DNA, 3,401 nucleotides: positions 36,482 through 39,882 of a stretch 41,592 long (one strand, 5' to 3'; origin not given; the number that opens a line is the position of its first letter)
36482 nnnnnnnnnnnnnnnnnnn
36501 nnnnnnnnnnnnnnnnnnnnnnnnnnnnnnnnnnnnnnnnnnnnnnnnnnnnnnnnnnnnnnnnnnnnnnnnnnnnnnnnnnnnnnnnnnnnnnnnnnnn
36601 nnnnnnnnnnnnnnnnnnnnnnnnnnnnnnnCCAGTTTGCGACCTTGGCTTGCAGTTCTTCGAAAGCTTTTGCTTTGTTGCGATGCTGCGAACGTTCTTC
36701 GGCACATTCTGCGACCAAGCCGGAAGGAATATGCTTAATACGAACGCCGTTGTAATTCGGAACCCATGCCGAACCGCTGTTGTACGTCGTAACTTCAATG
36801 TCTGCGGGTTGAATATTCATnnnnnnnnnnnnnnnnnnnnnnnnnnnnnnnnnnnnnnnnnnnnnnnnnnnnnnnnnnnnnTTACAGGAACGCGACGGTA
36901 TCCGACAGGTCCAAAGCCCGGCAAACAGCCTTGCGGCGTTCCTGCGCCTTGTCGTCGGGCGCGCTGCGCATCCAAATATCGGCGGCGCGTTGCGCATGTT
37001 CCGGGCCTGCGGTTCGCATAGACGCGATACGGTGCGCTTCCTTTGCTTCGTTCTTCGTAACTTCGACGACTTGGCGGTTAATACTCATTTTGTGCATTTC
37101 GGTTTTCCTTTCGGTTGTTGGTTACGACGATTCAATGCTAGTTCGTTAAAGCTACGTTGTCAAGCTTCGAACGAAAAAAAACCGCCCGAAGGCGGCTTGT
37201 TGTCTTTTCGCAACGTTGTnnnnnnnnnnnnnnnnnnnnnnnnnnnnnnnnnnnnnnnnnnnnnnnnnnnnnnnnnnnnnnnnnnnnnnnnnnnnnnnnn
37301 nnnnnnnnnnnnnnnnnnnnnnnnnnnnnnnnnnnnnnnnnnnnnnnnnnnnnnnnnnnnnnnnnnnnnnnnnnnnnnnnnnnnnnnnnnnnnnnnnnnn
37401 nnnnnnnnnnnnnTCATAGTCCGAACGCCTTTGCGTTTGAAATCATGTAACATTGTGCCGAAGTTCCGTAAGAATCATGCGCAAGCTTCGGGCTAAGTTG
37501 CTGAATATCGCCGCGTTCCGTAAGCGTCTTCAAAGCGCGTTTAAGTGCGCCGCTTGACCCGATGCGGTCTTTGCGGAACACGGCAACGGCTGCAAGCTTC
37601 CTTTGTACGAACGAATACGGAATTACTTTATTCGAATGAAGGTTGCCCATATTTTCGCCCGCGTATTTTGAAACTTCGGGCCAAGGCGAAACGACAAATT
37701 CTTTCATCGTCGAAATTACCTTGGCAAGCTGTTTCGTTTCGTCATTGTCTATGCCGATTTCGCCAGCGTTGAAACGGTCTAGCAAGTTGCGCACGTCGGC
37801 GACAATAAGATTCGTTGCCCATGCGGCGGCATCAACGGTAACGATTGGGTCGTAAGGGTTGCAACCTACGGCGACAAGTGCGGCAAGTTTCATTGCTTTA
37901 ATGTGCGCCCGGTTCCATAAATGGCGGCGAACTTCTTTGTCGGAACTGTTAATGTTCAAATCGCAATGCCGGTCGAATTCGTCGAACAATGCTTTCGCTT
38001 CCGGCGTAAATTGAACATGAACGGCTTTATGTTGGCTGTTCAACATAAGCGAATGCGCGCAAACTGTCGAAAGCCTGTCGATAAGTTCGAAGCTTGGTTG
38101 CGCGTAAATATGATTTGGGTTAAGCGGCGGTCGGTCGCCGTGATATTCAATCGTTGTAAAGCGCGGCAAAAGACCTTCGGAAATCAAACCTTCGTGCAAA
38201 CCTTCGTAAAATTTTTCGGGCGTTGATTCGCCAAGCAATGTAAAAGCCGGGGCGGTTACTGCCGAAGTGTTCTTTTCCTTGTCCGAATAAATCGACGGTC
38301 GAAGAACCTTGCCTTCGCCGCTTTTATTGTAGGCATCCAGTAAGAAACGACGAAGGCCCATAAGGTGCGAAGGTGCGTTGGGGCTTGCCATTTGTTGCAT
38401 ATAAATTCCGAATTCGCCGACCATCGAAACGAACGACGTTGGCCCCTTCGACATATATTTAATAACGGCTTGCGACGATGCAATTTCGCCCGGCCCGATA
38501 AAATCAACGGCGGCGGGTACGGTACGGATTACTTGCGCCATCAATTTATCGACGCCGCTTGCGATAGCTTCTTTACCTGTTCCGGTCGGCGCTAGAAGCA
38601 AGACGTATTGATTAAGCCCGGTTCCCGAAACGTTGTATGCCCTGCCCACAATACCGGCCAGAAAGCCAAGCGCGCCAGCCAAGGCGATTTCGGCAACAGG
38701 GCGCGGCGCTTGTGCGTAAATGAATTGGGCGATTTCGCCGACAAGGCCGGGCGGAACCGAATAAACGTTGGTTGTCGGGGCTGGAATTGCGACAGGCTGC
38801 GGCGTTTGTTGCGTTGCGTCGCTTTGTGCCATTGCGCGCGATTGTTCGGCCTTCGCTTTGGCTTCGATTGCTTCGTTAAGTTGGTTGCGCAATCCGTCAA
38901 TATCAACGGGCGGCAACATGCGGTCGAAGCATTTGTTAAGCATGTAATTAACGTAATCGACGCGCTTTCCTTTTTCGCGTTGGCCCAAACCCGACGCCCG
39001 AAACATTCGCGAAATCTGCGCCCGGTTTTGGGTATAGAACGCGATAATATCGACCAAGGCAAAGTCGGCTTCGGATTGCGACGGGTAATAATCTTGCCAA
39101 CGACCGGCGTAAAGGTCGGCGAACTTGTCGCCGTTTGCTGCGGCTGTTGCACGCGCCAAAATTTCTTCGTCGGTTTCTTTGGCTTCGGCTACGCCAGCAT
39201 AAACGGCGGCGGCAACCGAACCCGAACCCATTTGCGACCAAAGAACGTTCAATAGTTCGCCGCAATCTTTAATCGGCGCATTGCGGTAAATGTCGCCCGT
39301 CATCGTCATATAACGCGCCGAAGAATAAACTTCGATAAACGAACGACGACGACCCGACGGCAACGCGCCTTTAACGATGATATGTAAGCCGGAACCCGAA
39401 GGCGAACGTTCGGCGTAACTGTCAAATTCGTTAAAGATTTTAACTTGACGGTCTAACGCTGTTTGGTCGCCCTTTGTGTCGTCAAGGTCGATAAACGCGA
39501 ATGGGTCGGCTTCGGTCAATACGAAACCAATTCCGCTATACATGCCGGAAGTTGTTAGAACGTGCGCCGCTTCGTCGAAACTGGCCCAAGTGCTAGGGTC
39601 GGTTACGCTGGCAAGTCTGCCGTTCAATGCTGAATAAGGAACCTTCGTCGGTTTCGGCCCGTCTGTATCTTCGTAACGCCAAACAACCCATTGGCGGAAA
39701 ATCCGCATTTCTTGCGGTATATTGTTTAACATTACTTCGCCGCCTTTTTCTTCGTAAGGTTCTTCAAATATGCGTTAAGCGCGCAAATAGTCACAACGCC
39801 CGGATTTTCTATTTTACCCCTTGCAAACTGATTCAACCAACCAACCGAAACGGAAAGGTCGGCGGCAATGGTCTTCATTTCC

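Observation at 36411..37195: Self-contained promoter-2 genes-terminator cassette encoding a release-factor GGQ-domain protein that lacks GGQ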

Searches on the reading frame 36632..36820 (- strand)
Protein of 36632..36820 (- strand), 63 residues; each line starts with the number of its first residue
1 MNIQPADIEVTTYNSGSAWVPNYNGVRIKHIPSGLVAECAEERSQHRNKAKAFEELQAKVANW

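Call 46: search_dna_similar(query=window:36632-36820:-, collection=phages, mode=protein, max_evalue=0.01, max_rows=60, rows=spread)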
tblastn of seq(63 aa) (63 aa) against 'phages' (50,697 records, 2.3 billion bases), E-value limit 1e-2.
Records with a match: 198; places in all: 198; records where one place covers at least 80% of the query: 185.
Best place of each record, by identity: <60% 198.
By first word of the organism name: Acinetobacter 69; Pseudomonas 49; Bacteriophage 17; Vibrio 17; Mycobacterium 12; Listeria 12; Staphylococcus 4; Salmonella 3; Rhizobium 3; Agrobacterium 3; and 7 more.
By host as written in the record: - 46; Acinetobacter baumannii 19; Pseudomonas syringae pv. actinidiae 18; Listeria monocytogenes 12; Mycobacterium smegmatis mc2 155 7; Pseudomonas aeruginosa 4; Staphylococcus aureus 4; Pseudomonas syringae 3; and 59 more.
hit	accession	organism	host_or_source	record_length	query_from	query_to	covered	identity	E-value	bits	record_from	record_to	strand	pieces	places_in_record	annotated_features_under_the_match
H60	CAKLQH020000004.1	Acinetobacter phage MD-2021a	not known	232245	1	62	98%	47.0%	6e-11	61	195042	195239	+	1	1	prfA: peptide chain release factor 1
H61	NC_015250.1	Acinetobacter phage 133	Acinetobacter johnsonii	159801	1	63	100%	43.3%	1e-6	48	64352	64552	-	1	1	RF-1 domain peptide chain release factor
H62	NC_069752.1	Pseudomonas phage PSV3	Pseudomonas syringae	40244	1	60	95%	42.9%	6e-8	52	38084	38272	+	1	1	prfA: peptide chain release factor 1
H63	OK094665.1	Pseudomonas phage vB_Pae_W3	Pseudomonas aeruginosa PAO1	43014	1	60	95%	42.9%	8e-8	52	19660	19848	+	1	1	hypothetical protein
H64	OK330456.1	Pseudomonas phage TehO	Pseudomonas aeruginosa 2081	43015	1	60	95%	42.9%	9e-8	52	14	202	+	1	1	putative peptide chain release factor class I protein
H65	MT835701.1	Bacteriophage sp.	human fecal samples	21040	1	60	95%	42.2%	1e-9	57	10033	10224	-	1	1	record has no annotation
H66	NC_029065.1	Pseudomonas phage VCM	-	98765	3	57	87%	45.8%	5e-7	50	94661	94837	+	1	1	prfA: Peptide chain release factor 1 | hypothetical protein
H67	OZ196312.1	Vibrio phage K470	Seawater and oysters mix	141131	1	63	100%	39.1%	4e-8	53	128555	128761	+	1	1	RF-1 domain peptide chain release factor | hypothetical protein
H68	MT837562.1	Bacteriophage sp.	human fecal samples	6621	1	60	95%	40.6%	1e-8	54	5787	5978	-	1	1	record has no annotation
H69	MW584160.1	Mycobacterium phage prophi86-1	Mycobacterium abscessus GD86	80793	1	58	92%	41.9%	1e-4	43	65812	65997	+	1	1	136: RF-1 peptide chain release factor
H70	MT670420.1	Pseudomonas phage phiPsa347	Pseudomonas syringae pv. actinidiae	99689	1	60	95%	40.3%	2e-6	48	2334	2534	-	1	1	peptide chain release factor 1 | hypothetical protein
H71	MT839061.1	Bacteriophage sp.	human fecal samples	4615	1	60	95%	39.1%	6e-7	49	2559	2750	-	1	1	record has no annotation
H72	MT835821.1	Bacteriophage sp.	human fecal samples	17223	3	60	92%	40.3%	1e-7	51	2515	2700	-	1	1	record has no annotation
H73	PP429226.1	Rhizobium phage LG08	Agrobacterium radiobacter PL13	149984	1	62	98%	37.5%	4e-6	47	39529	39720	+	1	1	RF-1 domain peptide chain release factor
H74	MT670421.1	Pseudomonas phage phiPsa381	Pseudomonas syringae pv. actinidiae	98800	3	60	92%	40.0%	3e-5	45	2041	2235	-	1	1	peptide chain release factor 1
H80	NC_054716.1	Mycobacterium phage Cane17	Mycobacterium smegmatis mc2 155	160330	1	56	89%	40.0%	5e-3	38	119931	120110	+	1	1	201: RF-1 domain peptide chain release factor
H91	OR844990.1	Staphylococcus phage SA 1306 Kay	Staphylococcus aureus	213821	1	60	95%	35.9%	6e-4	41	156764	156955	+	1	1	record has no annotation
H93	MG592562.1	Vibrio phage 1.193.O._10N.286.52.C6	Vibrio splendidus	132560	1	62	98%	33.8%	1e-5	45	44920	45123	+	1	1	double-stranded RNA-binding domain protein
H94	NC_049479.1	Acinetobacter phage vB_AbaM_Konradin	Acinetobacter baumannii MAR-610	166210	2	57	89%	37.3%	4e-7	50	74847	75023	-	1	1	RF-1 domain peptide chain release factor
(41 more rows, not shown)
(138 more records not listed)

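Call 49: get_annotated_region(hit=H67, flank=300)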
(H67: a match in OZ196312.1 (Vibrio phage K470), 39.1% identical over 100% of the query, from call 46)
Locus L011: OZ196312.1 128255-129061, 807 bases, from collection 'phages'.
description: Vibrio phage K470 genome assembly, chromosome: VPK470_1.
organism: Vibrio phage K470 (NCBI taxid 3105739)
taxonomy: Viruses
host: -; source: Seawater and oysters mix; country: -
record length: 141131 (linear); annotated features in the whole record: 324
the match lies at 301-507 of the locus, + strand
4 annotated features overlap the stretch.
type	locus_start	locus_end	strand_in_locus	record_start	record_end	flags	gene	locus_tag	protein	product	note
CDS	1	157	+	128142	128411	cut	-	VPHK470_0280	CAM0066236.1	hypothetical protein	-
CDS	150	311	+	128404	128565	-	-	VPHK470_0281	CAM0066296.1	hypothetical protein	-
CDS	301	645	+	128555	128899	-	-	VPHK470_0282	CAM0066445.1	RF-1 domain peptide chain release factor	-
CDS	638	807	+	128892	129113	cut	-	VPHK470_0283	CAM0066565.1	hypothetical protein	-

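Call 50: get_annotated_region(hit=H80, flank=300)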
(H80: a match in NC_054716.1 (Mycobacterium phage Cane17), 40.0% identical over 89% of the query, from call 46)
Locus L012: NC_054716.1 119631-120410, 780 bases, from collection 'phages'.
description: Mycobacterium phage Cane17, complete genome.
organism: Mycobacterium phage Cane17 (NCBI taxid 2301548)
taxonomy: Viruses; Duplodnaviria; Heunggongvirae; Uroviricota; Caudoviricetes; Ceeclamvirinae; Bixzunavirus; Bixzunavirus cane17
host: Mycobacterium smegmatis mc2 155; source: soil; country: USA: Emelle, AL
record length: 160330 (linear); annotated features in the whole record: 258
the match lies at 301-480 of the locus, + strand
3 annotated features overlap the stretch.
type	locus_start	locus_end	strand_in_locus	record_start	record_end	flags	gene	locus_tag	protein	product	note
CDS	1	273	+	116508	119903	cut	200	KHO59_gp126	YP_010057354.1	DNA polymerase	DnaE-like DNA polymerase III (alpha)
CDS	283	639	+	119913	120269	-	201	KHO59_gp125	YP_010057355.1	RF-1 domain peptide chain release factor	-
CDS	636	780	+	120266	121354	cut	202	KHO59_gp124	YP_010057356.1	UvsX-like recombinase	-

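Call 51: get_annotated_region(hit=H94, flank=300)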
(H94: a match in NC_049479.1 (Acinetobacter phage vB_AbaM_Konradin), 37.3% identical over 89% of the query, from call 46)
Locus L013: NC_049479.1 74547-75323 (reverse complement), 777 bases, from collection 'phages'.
description: Acinetobacter phage vB_AbaP_Konradin, complete genome.
organism: Acinetobacter phage vB_AbaM_Konradin (NCBI taxid 2666257)
taxonomy: Viruses; Duplodnaviria; Heunggongvirae; Uroviricota; Caudoviricetes; Straboviridae; Twarogvirinae; Lazarusvirus; Lazarusvirus kronadin
host: Acinetobacter baumannii MAR-610; source: waste water; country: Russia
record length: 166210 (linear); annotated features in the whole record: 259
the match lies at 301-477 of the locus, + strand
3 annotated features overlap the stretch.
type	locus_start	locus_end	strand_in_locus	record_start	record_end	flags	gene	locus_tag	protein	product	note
CDS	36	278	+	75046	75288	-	-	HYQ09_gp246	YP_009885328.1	hypothetical protein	orf145; hypothetical protein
CDS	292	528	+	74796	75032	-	-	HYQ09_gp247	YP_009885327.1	RF-1 domain peptide chain release factor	orf144; putative peptidyl-tRNA hydrolase, peptide chain release factor 2; putative peptidyl-tRNA hydrolase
CDS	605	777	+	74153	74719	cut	-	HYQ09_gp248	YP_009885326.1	tail fiber protein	orf143; hypothetical protein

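Call 52: get_annotated_region(hit=H73, flank=300)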
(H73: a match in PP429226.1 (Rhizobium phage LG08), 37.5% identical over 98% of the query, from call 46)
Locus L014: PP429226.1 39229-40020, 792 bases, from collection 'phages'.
description: Rhizobium phage LG08, complete genome.
organism: Rhizobium phage LG08 (NCBI taxid 3129229)
taxonomy: Viruses; Duplodnaviria; Heunggongvirae; Uroviricota; Caudoviricetes
host: Agrobacterium radiobacter PL13; source: wastewater; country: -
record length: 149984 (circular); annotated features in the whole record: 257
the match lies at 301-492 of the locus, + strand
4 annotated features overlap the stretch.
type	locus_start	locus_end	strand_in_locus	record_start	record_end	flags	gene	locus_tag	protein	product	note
CDS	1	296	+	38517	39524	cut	-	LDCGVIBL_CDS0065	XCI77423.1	hypothetical protein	-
CDS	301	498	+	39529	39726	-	-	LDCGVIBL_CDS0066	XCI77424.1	RF-1 domain peptide chain release factor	-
CDS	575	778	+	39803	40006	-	-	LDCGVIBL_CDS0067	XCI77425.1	hypothetical protein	-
CDS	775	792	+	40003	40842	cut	-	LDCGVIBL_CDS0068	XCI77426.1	lipoprotein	-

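Call 53: get_annotated_region(hit=H91, flank=300)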
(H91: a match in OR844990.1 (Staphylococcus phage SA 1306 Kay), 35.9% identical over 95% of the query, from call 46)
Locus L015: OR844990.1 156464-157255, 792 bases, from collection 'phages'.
description: UNVERIFIED_ORG: Staphylococcus phage SA 1306 Kay clone NODE_3_length_213821_cov_22.489483 genomic sequence.
organism: Staphylococcus phage SA 1306 Kay (NCBI taxid 3113843)
taxonomy: Viruses
host: Staphylococcus aureus; source: wastewater; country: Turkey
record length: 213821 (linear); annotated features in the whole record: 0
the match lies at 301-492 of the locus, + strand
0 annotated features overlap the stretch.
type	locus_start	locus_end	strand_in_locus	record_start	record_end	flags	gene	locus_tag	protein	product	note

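Call 54: get_annotated_region(hit=H65, flank=300)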
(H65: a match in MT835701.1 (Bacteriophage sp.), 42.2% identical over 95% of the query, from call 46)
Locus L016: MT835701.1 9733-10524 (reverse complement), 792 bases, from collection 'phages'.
description: UNVERIFIED: Bacteriophage sp. clone scaffold_484 genomic sequence.
organism: Bacteriophage sp. (NCBI taxid 38018)
taxonomy: Viruses
host: -; source: human fecal samples; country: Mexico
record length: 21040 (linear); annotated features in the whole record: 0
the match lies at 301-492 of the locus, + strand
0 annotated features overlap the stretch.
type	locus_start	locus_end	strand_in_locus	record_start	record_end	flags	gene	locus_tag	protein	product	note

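Call 63: search_protein_families(library=pfam, proteins=[L011:301-642:+, L013:292-525:+, L014:301-495:+, L012:283-636:+], max_evalue=0.1)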
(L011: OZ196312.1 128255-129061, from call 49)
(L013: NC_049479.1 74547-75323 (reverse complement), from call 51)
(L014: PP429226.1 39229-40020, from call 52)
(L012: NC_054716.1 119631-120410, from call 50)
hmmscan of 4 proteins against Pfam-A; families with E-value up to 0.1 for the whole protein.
L011:301-642:+ (114 aa): 1 family
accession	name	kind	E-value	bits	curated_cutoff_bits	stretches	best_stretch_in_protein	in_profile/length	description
PF00472.26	RF-1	-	1.2e-09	38.6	35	1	3-71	7-74/116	RF-1 domain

L013:292-525:+ (78 aa): 1 family
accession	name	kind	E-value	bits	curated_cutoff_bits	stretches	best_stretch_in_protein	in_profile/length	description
PF00472.26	RF-1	-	2.7e-11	43.9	35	1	4-67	6-71/116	RF-1 domain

L014:301-495:+ (65 aa): 2 families
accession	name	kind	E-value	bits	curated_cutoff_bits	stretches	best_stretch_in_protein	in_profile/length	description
PF00472.26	RF-1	-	8.6e-09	35.8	35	1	3-62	7-69/116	RF-1 domain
PF09804.14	DENND11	-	0.015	15.3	27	1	13-62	30-78/283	DENN domain-containing protein 11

L012:283-636:+ (118 aa): 1 family
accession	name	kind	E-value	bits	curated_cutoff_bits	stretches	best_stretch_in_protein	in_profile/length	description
PF00472.26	RF-1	-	1.3e-17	64.2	35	1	8-69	6-68/116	RF-1 domain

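Call 78: get_annotated_region(hit=H93, flank=600)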
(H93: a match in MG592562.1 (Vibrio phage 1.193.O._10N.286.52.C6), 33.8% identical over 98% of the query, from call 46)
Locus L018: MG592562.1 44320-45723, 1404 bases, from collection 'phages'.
description: Vibrio phage 1.193.O._10N.286.52.C6, partial genome.
organism: Vibrio phage 1.193.O._10N.286.52.C6 (NCBI taxid 1881436)
taxonomy: Viruses; Duplodnaviria; Heunggongvirae; Uroviricota; Caudoviricetes
host: Vibrio splendidus; source: iron chloride precipitation of 0.2um-filtered seawater, resuspended in oxalate solution; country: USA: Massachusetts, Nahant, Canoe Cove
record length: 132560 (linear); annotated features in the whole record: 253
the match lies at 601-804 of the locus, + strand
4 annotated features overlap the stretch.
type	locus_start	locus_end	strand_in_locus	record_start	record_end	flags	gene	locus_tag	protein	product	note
CDS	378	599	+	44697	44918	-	-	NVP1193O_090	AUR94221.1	hypothetical protein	NVP1193O_090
CDS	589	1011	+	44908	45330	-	-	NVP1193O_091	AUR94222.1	double-stranded RNA-binding domain protein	NVP1193O_091; InterPro:IPR014720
CDS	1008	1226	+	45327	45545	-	-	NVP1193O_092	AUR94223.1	hypothetical protein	NVP1193O_092; tara_best_match:OM-RGC.v1.036389115; cvp_best_match:CAMPEP_0000011416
CDS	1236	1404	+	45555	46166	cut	-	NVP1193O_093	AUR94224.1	hypothetical protein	NVP1193O_093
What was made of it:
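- Tried and rejected: The 'double-stranded RNA-binding domain' label on a Vibrio phage homologue (calls 46, 78) refers to InterPro IPR014720.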

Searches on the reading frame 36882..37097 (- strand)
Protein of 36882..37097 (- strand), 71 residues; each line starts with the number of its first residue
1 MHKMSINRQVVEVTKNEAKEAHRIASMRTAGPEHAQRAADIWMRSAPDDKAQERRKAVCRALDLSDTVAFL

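Call 3: search_protein_families(library=pfam, proteins=[window:36882-37097:-], max_evalue=10)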
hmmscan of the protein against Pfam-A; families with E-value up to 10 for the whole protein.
window:36882-37097:- (71 aa): 0 families

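Call 4: search_protein_families(library=phrogs, proteins=[window:36882-37097:-], max_evalue=1)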
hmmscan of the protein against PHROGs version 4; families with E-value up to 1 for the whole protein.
window:36882-37097:- (71 aa): 1 family
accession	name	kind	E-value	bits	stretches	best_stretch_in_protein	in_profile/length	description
phrog_17914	-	unknown function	0.078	14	1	38-70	21-53/72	-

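Call 68: search_dna_similar(query=window:36882-37097:-, collection=phages, mode=protein, max_evalue=0.01, max_rows=30)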
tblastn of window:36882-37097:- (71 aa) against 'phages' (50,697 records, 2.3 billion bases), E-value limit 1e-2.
No match.
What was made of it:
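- It has no match in phage records (call 68).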

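Call 91: search_protein_families(library=ncbifam, proteins=[window:36882-37097:-], max_evalue=0.1)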
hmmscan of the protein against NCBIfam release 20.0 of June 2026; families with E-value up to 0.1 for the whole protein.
window:36882-37097:- (71 aa): 0 families

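Call 92: search_protein_families(library=padloc, proteins=[window:36882-37097:-], max_evalue=0.1)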
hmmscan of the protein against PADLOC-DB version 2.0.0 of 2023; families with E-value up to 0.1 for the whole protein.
window:36882-37097:- (71 aa): 0 families
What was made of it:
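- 36882..37097 (-): 71-aa gene of unknown function, first gene of the unit. No Pfam, PHROG, NCBIfam or PADLOC family (calls 3, 4, 91, 92) and no tblastn match in phage records (call 68).
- Tried and rejected: No family in any library and no tblastn hit in phage records (calls 3, 4, 68, 91, 92).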

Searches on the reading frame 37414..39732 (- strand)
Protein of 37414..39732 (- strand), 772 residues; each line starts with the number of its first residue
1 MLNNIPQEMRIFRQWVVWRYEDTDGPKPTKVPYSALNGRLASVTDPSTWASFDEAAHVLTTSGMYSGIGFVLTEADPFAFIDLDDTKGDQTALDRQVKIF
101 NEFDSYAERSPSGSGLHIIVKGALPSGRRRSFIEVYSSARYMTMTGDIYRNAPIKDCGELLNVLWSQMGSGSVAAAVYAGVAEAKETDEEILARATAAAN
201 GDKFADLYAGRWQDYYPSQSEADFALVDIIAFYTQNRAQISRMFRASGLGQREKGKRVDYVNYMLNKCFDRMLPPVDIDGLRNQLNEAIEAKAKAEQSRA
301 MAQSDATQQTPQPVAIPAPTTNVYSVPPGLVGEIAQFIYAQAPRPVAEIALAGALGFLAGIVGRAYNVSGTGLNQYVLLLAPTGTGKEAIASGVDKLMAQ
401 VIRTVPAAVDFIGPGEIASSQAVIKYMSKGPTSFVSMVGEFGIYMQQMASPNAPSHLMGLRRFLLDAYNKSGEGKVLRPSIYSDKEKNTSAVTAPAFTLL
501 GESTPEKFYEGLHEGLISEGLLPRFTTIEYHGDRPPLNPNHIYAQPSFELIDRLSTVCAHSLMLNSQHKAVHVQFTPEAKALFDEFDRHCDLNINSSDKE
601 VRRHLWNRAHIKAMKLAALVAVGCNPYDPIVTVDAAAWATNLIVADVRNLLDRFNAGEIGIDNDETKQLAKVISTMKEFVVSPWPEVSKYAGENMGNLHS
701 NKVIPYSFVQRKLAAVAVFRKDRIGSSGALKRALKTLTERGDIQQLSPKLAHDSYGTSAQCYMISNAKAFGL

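Call 17: search_dna_similar(query=window:37414-39732:-, collection=phages, mode=protein, max_rows=15)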
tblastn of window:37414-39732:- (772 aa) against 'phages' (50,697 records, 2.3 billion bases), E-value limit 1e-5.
Records with a match: 513; places in all: 525; records where one place covers at least 80% of the query: 285.
Best place of each record, by identity: 80-90% 8; 60-80% 85; <60% 420.
By first word of the organism name: Pseudomonas 95; Escherichia 58; Salmonella 44; Klebsiella 39; Vibrio 26; Stenotrophomonas 25; Xanthomonas 19; Lactobacillus 17; Listeria 16; Rhizobium 15; and 50 more.
By host as written in the record: - 36; Pseudomonas aeruginosa 33; Klebsiella pneumoniae 25; Escherichia coli 21; Stenotrophomonas maltophilia 16; Salmonella enterica subsp. enterica serovar Enteritidis PT1 14; Pseudomonas aeruginosa PAO1 11; Pseudomonas syringae 8; and 192 more.
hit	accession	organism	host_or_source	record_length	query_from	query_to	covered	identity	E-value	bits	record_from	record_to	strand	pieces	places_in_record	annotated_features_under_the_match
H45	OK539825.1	Pseudomonas phage phipa4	Pseudomonas aeruginosa ZS-PA-16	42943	2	772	100%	79.1%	0e+0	1243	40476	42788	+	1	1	DNA primase/helicase | hypothetical protein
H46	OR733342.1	Pseudomonas phage vB_PaeS_PA16c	Pseudomonas aeruginosa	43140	2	772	100%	79.0%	0e+0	1243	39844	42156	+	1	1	DNA primase/helicase | HTH DNA binding protein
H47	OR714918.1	Pseudomonas phage vB_PaeS_PA16b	Pseudomonas aeruginosa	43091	2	772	100%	79.0%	0e+0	1243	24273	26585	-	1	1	DNA primase/helicase | HTH DNA binding protein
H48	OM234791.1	Pseudomonas phage PA02_HSun-2022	Pseudomonas aeruginosa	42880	2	772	100%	79.0%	0e+0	1243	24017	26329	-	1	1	DNA primase/helicase | hypothetical protein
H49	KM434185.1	Pseudomonas phage vB_Pae_PS9N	Pseudomonas aeruginosa PAER1_9N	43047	2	772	100%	79.0%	0e+0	1242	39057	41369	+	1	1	hypothetical protein (x2)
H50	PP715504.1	Pseudomonas phage vB_PaeS_HZ_ZJUX1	Pseudomonas aeruginosa PAO1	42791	2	772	100%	79.0%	0e+0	1242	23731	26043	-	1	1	replicative primase/helicase | hypothetical protein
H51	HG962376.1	Pseudomonas phage vB_PaeS_SCH_Ab26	Pseudomonas aeruginosa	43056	2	772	100%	79.0%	0e+0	1242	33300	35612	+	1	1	ORF35: replicative primase/helicase | ORF34: hypothetical protein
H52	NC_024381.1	Pseudomonas phage vB_PaeS_SCH_Ab26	Pseudomonas aeruginosa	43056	2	772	100%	79.0%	0e+0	1242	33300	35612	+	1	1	ORF35: DNA primase | ORF34: HTH DNA binding protein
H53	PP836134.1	Pseudomonas phage GEC_K2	Pseudomonas aeruginosa 573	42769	2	772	100%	78.9%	0e+0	1241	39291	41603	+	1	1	replicative primase helicase protein | hypothetical protein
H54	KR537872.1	Stenotrophomonas phage vB_SmaS-DLP_1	Stenotrophomonas maltophilia D1585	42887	2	772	100%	78.9%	0e+0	1241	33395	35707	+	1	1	replicative primase helicase | transcriptional regulator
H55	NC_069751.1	Stenotrophomonas phage vB_SmaS-DLP_1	Stenotrophomonas maltophilia D1585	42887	2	772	100%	78.9%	0e+0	1241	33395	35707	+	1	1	replicative primase helicase | transcriptional regulator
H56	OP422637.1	Pseudomonas phage BUCT-PX-5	Pseudomonas aeruginosa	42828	2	772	100%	78.8%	0e+0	1242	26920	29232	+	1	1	DNA primase/helicase | hypothetical protein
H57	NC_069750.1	Pseudomonas phage BUCT-PX-5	Pseudomonas aeruginosa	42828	2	772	100%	78.8%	0e+0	1242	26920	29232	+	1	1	DNA primase/helicase | hypothetical protein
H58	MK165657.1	Pseudomonas phage vB_PaeS_SCUT-S3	Pseudomonas aeruginosa ATCC 9027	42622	2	772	100%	78.8%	0e+0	1241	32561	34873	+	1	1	DNA primase/helicase | hypothetical protein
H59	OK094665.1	Pseudomonas phage vB_Pae_W3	Pseudomonas aeruginosa PAO1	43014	2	772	100%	78.8%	0e+0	1241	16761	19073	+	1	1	DNA primase/helicase | hypothetical protein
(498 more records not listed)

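Call 90: search_protein_families(library=phrogs, proteins=[window:37414-39732:-], max_evalue=0.001)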
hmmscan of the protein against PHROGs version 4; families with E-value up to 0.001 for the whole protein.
window:37414-39732:- (772 aa): 9 families
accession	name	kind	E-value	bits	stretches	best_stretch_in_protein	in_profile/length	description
phrog_3022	-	DNA, RNA and nucleotide metabolism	1.3e-291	970.7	1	2-761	6-783/788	DNA primase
phrog_1829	-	DNA, RNA and nucleotide metabolism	2.2e-67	228.8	1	1-277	2-298/772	DNA primase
phrog_13901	-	DNA, RNA and nucleotide metabolism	1.6e-62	212.7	1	1-269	7-292/341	DNA primase/helicase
phrog_8643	-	DNA, RNA and nucleotide metabolism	4.2e-29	102.6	1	4-154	36-176/179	DNA polymerase/primase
phrog_15962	-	DNA, RNA and nucleotide metabolism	7.4e-17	61.8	1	12-153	38-192/835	DNA primase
phrog_10514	-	DNA, RNA and nucleotide metabolism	1.4e-16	60.9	1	285-641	290-658/750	DNA primase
phrog_29311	-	unknown function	4.8e-10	40.6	1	664-766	126-228/235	-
phrog_2373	-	DNA, RNA and nucleotide metabolism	8.9e-06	25.6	0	561-743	335-500/515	DNA helicase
phrog_35045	-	DNA, RNA and nucleotide metabolism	9e-06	25.2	1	44-145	51-156/826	DNA primase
